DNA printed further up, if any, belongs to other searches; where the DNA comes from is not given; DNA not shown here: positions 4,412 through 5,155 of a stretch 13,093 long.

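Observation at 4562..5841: Matching Cys-His motifs at the N-terminus of the Mrp/NBP35 ATPase and the C-terminus of its NifX-like partner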

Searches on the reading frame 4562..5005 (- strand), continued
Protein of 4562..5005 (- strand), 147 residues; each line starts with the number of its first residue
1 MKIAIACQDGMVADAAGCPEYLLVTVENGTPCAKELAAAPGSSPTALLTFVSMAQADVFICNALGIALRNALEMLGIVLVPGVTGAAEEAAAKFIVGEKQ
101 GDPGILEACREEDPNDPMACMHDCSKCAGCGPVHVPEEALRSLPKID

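Call 37: find_encoding_contigs(protein=P0444, flank=4000, max_places=1)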
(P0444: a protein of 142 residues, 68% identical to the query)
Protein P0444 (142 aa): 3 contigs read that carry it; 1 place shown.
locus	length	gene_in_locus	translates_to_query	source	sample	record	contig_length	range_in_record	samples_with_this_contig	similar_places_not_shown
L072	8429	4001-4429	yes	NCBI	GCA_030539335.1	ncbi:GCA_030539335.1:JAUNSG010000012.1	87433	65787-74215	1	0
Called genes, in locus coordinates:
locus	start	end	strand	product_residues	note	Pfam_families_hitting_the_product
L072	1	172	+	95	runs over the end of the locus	PF04071:zf-like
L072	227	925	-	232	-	PF11391:DUF2798 (weak)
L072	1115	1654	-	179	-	PF04892:VanZ-LLP1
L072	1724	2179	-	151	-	PF04892:VanZ-LLP1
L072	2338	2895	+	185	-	-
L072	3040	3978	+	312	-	PF00535:Glycos_transf_2, PF13641:Glyco_tranf_2_3 (weak)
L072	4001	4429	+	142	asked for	-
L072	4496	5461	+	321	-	PF00749:tRNA-synt_1c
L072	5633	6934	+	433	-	PF25390:WD40_RLD, PF25384:Alsin_RLD, PF00415:RCC1, PF13540:RCC1_2, PF00415:RCC1, PF13540:RCC1_2, PF25390:WD40_RLD, PF13540:RCC1_2, +3 more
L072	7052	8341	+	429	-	PF25390:WD40_RLD, PF00415:RCC1, PF13540:RCC1_2, PF00415:RCC1, PF13540:RCC1_2, PF13540:RCC1_2, PF25390:WD40_RLD, PF13540:RCC1_2, +4 more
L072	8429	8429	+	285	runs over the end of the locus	PF02311:AraC_binding, PF07883:Cupin_2 (weak), PF12833:HTH_18, PF00165:HTH_AraC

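Call 38: find_encoding_contigs(protein=P0458, flank=4000, max_places=1)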
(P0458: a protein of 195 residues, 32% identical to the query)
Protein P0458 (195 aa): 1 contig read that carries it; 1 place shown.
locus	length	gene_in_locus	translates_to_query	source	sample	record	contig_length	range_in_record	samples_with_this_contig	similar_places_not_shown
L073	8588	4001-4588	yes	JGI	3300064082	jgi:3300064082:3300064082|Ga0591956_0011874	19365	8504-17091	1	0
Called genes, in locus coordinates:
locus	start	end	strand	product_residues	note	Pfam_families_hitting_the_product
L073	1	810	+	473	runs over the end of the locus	PF03606:DcuC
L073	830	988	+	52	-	-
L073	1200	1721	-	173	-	PF04073:tRNA_edit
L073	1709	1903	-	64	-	-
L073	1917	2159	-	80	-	-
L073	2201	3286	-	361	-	PF01554:MatE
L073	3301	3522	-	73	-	PF01554:MatE (weak)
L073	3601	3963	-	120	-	PF00903:Glyoxalase, PF13669:Glyoxalase_4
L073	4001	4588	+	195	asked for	PF02579:Nitro_FeMo-Co (weak)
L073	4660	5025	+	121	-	PF00903:Glyoxalase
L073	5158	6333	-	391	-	PF00465:Fe-ADH, PF25137:ADH_Fe_C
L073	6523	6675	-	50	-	-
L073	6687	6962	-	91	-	PF01084:Ribosomal_S18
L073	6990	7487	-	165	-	PF00436:SSB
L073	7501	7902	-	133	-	PF01250:Ribosomal_S6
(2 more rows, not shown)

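Call 39: find_encoding_contigs(protein=P0434, flank=4000, max_places=1)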
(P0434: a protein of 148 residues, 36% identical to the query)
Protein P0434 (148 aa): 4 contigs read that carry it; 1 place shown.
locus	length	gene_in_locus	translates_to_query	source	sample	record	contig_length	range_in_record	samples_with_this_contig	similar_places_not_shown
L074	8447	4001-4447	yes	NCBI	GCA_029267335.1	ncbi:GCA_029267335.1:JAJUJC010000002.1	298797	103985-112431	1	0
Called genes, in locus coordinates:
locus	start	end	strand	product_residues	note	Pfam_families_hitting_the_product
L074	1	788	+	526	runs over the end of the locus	PF07969:Amidohydro_3, PF01979:Amidohydro_1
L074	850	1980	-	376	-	PF13623:SurA_N_2 (weak), PF13624:SurA_N_3, PF13145:Rotamase_2 (weak), PF13616:Rotamase_3, PF00639:Rotamase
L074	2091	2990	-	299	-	PF06541:ABC_trans_CmpB, PF01442:Apolipoprotein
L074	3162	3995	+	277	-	PF01656:CbiA, PF10609:ParA, PF13614:AAA_31 (faint)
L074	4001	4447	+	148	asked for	PF02579:Nitro_FeMo-Co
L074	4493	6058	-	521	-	PF00395:SLH (weak)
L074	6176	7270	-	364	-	PF00356:LacI, PF13407:Peripla_BP_4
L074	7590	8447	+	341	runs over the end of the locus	PF01408:GFO_IDH_MocA, PF02894:GFO_IDH_MocA_C, PF22725:GFO_IDH_MocA_C3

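Call 40: find_encoding_contigs(protein=P0397, flank=4000, max_places=1)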
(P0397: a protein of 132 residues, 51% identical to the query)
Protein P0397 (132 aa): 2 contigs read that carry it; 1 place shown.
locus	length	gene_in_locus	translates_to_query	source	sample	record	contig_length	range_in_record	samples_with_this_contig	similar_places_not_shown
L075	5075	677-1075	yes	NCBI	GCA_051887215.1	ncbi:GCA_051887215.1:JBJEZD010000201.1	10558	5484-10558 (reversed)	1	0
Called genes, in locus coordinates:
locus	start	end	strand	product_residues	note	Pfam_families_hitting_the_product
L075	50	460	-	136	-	PF00403:HMA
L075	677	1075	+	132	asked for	-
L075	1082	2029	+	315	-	PF00749:tRNA-synt_1c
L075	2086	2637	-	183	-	PF18907:DUF5662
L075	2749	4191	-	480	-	-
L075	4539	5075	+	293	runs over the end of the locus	PF00005:ABC_tran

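Call 46: search_solved_structures(query=window:4562-5005:-, max_evalue=1, show_alignments=1)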
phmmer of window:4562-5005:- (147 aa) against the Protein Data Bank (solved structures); distinct sequences matched with E-value up to 1: 3.
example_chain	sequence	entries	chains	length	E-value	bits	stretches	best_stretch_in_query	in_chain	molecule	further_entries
5xkn_E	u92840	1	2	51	0.072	16.6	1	116-144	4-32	EPIDERMAL PATTERNING FACTOR-like protein 4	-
1t3v_A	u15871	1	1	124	0.075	16.5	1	34-100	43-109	conserved hypothetical protein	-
1o13_A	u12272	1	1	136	0.098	16.2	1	34-100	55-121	probable NifB protein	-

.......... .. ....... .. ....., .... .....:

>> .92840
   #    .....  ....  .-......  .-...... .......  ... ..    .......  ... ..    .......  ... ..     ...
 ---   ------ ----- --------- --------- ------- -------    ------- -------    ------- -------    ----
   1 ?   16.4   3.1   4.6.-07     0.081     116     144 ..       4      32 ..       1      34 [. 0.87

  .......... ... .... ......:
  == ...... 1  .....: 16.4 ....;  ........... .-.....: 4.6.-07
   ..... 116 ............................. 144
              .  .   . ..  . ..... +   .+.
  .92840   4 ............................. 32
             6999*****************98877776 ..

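Call 54: predict_structure(alignment_id=A1)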
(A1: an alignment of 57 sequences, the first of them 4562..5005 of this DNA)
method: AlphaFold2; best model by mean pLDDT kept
length: 147 residues; sequences in the alignment: 57
mean_pLDDT: 82.2   pTM: 0.72
mean pLDDT of the five models: 82.2, 80.5, 79.4, 78.7, 78.1
residues with pLDDT >= 90: 64; 70-90: 49; 50-70: 26; < 50: 8
segments of 3 or more residues with pLDDT < 50: 125-132
pLDDT, mean of each block of 10 residues (from residue 1): 96 91 94 93 86 94 89 89 95 88 68 57 47 67 75
secondary structure, 60 per line:
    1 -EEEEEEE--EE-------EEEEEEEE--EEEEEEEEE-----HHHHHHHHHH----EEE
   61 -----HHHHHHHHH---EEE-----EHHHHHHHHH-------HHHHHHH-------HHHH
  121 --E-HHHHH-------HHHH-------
elements in order: E2-8 E20-27 E30-38 H44-53 E58-60 H66-74 E78-80 H87-95 H103-109 H117-120 H125-129 H137-140
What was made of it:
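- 4610..4660 (-): C-terminal Cys4-His arm of the NifX-like protein, residues 116-132 (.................; Cx3Cx2Cx2C). Mean pLDDT is 47-68 over residues 101-140, with 125-132 below 50 (call 54).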

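Call 56: fold_search(model_id=the predicted structure, library=pdb)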
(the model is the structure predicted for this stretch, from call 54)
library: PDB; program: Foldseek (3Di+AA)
matches with E <= 10: 707; with E <= 0.001: 9
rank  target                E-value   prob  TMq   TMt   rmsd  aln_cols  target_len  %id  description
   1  2yx6_D                3.1e-07  1.00  0.64  0.84   1.7       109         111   24  Crystal structure of PH0822 (released 2007-10-30)
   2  2yx6_C                8.1e-07  1.00  0.65  0.83   1.8       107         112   23  Crystal structure of PH0822 (released 2007-10-30)
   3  1o13                  1.1e-06  1.00  0.60  0.81   2.7       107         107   21  Crystal structure of a putative dinitrogenase iron-molybdenum cofactor (tm1816) from thermotoga maritima at 1.83 A resol (released 2002-12-18)
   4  2yx6_A                1.2e-06  1.00  0.63  0.83   1.9       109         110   22  Crystal structure of PH0822 (released 2007-10-30)
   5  2yx6_B                1.8e-05  1.00  0.64  0.83   2.8       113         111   22  Crystal structure of PH0822 (released 2007-10-30)
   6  1eo1_MODEL_1_A        6.3e-05  1.00  0.56  0.66   3.2       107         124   20  Solution structure of hypothetical protein MTH1175 from Methanobacterium thermoautotrophicum (released 2000-12-20)
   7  1t3v_MODEL_1_A        8.1e-05  1.00  0.60  0.70   2.5       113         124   21  The NMR solution structure of TM1816 (released 2004-12-14)
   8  2qtd                  5.7e-04  1.00  0.56  0.76   2.4        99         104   15  Crystal structure of a putative dinitrogenase (mj0327) from methanocaldococcus jannaschii dsm at 1.70 A resolution (released 2007-08-21)
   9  1rdu_MODEL_1_A        8.4e-04  1.00  0.53  0.65   3.9       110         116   18  NMR STRUCTURE OF A PUTATIVE NIFB PROTEIN FROM THERMOTOGA (TM1290), WHICH BELONGS TO THE DUF35 FAMILY (released 2004-07-06)
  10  2wfb                  1.0e-03  1.00  0.58  0.70   3.2       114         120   18  High resolution structure of the apo form of the orange protein (ORP) from Desulfovibrio gigas (released 2010-05-26)
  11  9ian_F                1.1e-03  1.00  0.51  0.53   3.6       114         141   14  Nitrogenase maturase NifEN in complex with the cofactor chaperone NifX (released 2026-03-04)
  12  2re2_A                2.5e-03  1.00  0.60  0.73   2.8       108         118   14  CRYSTAL STRUCTURE OF A PUTATIVE IRON-MOLYBDENUM COFACTOR (FEMO-CO) DINITROGENASE (TA1041M) FROM THERMOPLASMA ACIDOPHIL (released 2007-10-09)
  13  2re2_B                5.9e-03  1.00  0.59  0.71   2.9       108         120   14  CRYSTAL STRUCTURE OF A PUTATIVE IRON-MOLYBDENUM COFACTOR (FEMO-CO) DINITROGENASE (TA1041M) FROM THERMOPLASMA ACIDOPHIL (released 2007-10-09)
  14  6p7b_A                1.1e-02  0.77  0.35  0.35  12.7       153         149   12  Crystal structure of Fowlpox virus resolvase and substrate Holliday junction DNA complex (released 2020-04-29)
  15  7u32_F                1.6e-02  0.72  0.35  0.22  16.5       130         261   11  MVV cleaved synaptic complex (CSC) intasome at 3.4 A resolution (released 2022-05-11)
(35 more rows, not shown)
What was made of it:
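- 4562..5005 (-): NifX/NifB-like (Di-Nase, PF02579-type) protein, 147 aa, starting 17 nt after the Mrp stop codon. Foldseek hits to PH0822, TM1816, MTH1175, orange protein 2wfb and NifX 9ian_F (calls 54, 56).
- On NifX/NafY/NifB-C-terminal domain (PF02579, IPR003731): The AlphaFold2 core matches PH0822, TM1816, MTH1175, ORP and NifX with Foldseek E 3e-7 to 1e-3 (calls 54, 56).
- Closest known: Orange protein ORP/Orp8 and NifX/NafY. Same: Same fold: Foldseek hits to 2wfb (E 1e-3) and to NifX in the NifEN complex, 9ian_F (call 56).
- Checked: The NifX-type fold is confirmed by AlphaFold2 plus Foldseek (calls 54, 56).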

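Call 57: search_protein_families(library=ncbifam, proteins=[window:4562-5005:-, L071:4489-5439:+, L071:4001-4417:+], max_evalue=0.01)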
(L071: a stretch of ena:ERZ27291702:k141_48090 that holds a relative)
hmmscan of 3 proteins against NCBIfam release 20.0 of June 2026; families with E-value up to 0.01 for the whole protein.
window:4562-5005:- (147 aa): 1 family
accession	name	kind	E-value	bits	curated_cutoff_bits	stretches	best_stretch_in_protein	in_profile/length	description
NF041136.1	MrpORP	equivalog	2.2e-09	37.1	450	1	1-97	265-363/365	iron-sulfur cluster carrier protein MrpORP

L071:4489-5439:+ (316 aa): 11 families
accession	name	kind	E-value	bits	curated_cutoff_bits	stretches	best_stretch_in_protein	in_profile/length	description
NF004314.0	PRK05710.1-3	equivalog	5.6e-90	301.7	256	1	3-283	7-264/297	tRNA glutamyl-Q(34) synthetase GluQRS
TIGR03838.1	queuosine_YadB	equivalog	2.4e-89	299.3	276.7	1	4-281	2-259/272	tRNA glutamyl-Q(34) synthetase GluQRS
NF004315.1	PRK05710.1-4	equivalog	1e-82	277.6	250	1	5-272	1-273/274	tRNA glutamyl-Q(34) synthetase GluQRS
NF004313.0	PRK05710.1-2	equivalog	8.8e-75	251.6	380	1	3-255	5-250/299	tRNA glutamyl-Q(34) synthetase GluQRS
TIGR00464.1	gltX_bact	equivalog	7.5e-68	229.5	289.95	1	4-282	3-276/470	glutamate--tRNA ligase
NF004312.0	PRK05710.1-1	equivalog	4.4e-56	190.5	453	1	4-251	15-241/306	tRNA glutamyl-Q(34) synthetase GluQRS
NF003169.0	PRK04156.1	equivalog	1.1e-30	106.9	516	2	3-115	102-209/567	glutamate--tRNA ligase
TIGR00463.1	gltX_arch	equivalog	1.6e-26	93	401.75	2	3-113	94-197/560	glutamate--tRNA ligase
NF011291.0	PRK14703.1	equivalog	1.8e-10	39.7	681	1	3-102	32-125/769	glutamine--tRNA ligase/YqeY domain fusion protein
TIGR00440.1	glnS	equivalog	3.2e-05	23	425.8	1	4-120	2-112/524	glutamine--tRNA ligase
TIGR00233.1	trpS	equivalog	0.0089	15.3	176.75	0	10-51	10-50/328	tryptophan--tRNA ligase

L071:4001-4417:+ (138 aa): 1 family
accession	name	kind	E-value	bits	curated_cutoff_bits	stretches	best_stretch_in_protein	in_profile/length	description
NF041136.1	MrpORP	equivalog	2.3e-07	30.4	450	1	1-98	265-363/365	iron-sulfur cluster carrier protein MrpORP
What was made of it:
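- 4562..5005 (-): NCBIfam MrpORP model positions 265-363, E 2e-9 (call 57).
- The GluQRS identity rests on NF004314, 301.7 bits against a cut-off of 256 (call 57).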

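Call 58: find_encoding_contigs(protein=P0430, flank=3000, max_places=1)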
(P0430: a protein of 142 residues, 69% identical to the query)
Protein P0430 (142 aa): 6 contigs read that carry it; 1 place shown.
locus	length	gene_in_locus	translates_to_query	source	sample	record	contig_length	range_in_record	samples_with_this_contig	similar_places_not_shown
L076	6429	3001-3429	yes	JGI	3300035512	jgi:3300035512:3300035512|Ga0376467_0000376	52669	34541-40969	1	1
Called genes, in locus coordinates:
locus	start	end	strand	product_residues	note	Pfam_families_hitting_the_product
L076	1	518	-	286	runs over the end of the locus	PF01925:TauE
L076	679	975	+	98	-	PF04071:zf-like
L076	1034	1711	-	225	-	PF11391:DUF2798 (weak)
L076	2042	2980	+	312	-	PF00535:Glycos_transf_2, PF10111:Glyco_tranf_2_2 (weak), PF13641:Glyco_tranf_2_3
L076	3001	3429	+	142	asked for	-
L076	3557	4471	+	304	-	PF00749:tRNA-synt_1c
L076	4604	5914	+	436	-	PF25390:WD40_RLD, PF25384:Alsin_RLD (weak), PF00415:RCC1 (weak), PF13540:RCC1_2, PF00415:RCC1, PF13540:RCC1_2, PF25390:WD40_RLD, PF13540:RCC1_2, +2 more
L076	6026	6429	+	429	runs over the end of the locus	PF25390:WD40_RLD, PF00415:RCC1, PF13540:RCC1_2, PF00415:RCC1, PF13540:RCC1_2, PF25390:WD40_RLD, PF13540:RCC1_2, PF00415:RCC1, +2 more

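Call 59: find_encoding_contigs(protein=P0448, flank=3000, max_places=1)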
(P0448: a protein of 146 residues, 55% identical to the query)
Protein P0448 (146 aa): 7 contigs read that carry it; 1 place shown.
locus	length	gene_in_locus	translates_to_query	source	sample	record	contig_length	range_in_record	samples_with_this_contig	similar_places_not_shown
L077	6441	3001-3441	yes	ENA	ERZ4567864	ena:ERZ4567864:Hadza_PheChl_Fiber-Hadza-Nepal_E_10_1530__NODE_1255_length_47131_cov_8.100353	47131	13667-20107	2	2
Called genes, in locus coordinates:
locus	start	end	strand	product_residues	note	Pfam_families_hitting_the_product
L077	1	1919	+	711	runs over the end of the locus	-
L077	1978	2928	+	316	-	PF00535:Glycos_transf_2, PF10111:Glyco_tranf_2_2 (weak), PF13641:Glyco_tranf_2_3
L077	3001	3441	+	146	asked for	-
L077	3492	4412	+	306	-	PF00749:tRNA-synt_1c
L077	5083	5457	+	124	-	PF00392:GntR, PF13545:HTH_Crp_2 (weak), PF13730:HTH_36 (weak)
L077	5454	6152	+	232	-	PF00005:ABC_tran, PF13304:AAA_21 (weak)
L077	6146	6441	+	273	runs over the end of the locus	-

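Call 65: find_related_loci(query=A2, collection=metagenome_contigs, flank=3000)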
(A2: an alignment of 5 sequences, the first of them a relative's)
Query A2 (142 aa) in metagenome_contigs; peptide patterns used: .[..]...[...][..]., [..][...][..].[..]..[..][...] (x = any residue, [..] = any of these).
429 stretches matched a pattern; 162 encode a relative of the query (tblastn E <= 1e-3); the best 80 are kept; 80 distinct loci.
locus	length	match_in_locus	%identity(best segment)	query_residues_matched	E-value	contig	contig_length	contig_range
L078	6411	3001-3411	83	1-137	1e-75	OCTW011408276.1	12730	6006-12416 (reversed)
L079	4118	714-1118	67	1-135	3e-61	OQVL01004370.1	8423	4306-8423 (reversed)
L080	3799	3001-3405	67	1-135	3e-61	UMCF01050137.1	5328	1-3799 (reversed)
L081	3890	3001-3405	67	1-135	3e-61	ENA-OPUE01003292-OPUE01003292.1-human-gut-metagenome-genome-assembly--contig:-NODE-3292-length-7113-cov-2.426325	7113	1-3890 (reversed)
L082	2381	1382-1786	67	1-135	7e-62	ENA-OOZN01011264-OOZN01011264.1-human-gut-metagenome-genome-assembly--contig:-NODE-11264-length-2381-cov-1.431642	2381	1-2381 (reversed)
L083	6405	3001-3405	67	1-135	3e-61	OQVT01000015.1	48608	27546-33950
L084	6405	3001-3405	67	1-135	3e-61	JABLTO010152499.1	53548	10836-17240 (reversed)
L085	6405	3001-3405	67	1-135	3e-61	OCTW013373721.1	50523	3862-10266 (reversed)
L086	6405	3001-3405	67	1-135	3e-61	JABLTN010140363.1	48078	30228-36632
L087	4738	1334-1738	67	1-135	3e-61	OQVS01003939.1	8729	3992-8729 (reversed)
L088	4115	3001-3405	66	1-135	7e-60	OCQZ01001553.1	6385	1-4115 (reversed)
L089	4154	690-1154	53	1-135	6e-51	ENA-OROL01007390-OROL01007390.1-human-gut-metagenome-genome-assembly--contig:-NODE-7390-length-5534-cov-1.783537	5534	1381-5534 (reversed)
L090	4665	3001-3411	39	1-137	5e-32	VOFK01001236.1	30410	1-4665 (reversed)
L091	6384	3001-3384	41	1-127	1e-30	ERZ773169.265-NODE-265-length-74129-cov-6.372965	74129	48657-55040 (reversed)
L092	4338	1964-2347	41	1-127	6e-31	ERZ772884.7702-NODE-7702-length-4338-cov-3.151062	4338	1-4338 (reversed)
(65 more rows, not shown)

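Call 70: search_protein_families(library=pfam, proteins=[P0276, P0273, P0367, P0270, P0310, P0311, P0253], max_evalue=0.001)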
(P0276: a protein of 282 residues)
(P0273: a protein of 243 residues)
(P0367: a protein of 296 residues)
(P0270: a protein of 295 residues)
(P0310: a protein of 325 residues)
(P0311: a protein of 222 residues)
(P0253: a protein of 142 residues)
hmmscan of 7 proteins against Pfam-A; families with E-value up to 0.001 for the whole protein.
P0276 (282 aa): 2 families
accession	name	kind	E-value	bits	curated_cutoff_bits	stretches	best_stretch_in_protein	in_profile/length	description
PF02001.22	DUF134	-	5.9e-23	81.7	27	1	2-92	5-95/98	Protein of unknown function DUF134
PF02579.22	Nitro_FeMo-Co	-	8.4e-21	74.5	26.3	1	131-218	2-93/94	Dinitrogenase iron-molybdenum cofactor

P0273 (243 aa): 2 families
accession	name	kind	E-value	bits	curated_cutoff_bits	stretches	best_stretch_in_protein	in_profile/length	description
PF02001.22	DUF134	-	3.7e-24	85.6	27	1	3-92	6-96/98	Protein of unknown function DUF134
PF02579.22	Nitro_FeMo-Co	-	1.1e-19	70.9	26.3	1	124-211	2-93/94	Dinitrogenase iron-molybdenum cofactor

P0367 (296 aa): 2 families
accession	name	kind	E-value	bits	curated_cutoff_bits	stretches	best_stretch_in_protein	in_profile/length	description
PF02001.22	DUF134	-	4.2e-25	88.6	27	1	37-131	4-96/98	Protein of unknown function DUF134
PF02579.22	Nitro_FeMo-Co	-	2e-22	79.7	26.3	1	174-260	3-93/94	Dinitrogenase iron-molybdenum cofactor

P0270 (295 aa): 2 families
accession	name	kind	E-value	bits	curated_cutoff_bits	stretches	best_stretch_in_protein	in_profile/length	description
PF02579.22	Nitro_FeMo-Co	-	3.4e-19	69.4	26.3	1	9-96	2-93/94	Dinitrogenase iron-molybdenum cofactor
PF00254.34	FKBP_C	-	1.2e-18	67.6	21.1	1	155-223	6-74/94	FKBP-type peptidyl-prolyl cis-trans isomerase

P0310 (325 aa): 2 families
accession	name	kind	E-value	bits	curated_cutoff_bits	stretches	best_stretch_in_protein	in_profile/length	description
PF00254.34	FKBP_C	-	6.1e-23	81.4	21.1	1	189-264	8-74/94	FKBP-type peptidyl-prolyl cis-trans isomerase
PF02579.22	Nitro_FeMo-Co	-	2.2e-18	66.8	26.3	1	9-96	2-93/94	Dinitrogenase iron-molybdenum cofactor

P0311 (222 aa): 2 families
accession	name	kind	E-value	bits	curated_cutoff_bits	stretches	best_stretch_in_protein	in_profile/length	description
PF02579.22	Nitro_FeMo-Co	-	4.2e-21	75.5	26.3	1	9-95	2-92/94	Dinitrogenase iron-molybdenum cofactor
PF00254.34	FKBP_C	-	3.8e-12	46.8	21.1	1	142-208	5-71/94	FKBP-type peptidyl-prolyl cis-trans isomerase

P0253 (142 aa): 1 family
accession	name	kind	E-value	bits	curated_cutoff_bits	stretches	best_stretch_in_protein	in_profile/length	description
PF02579.22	Nitro_FeMo-Co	-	0.0009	19.9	26.3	0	45-95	42-92/94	Dinitrogenase iron-molybdenum cofactor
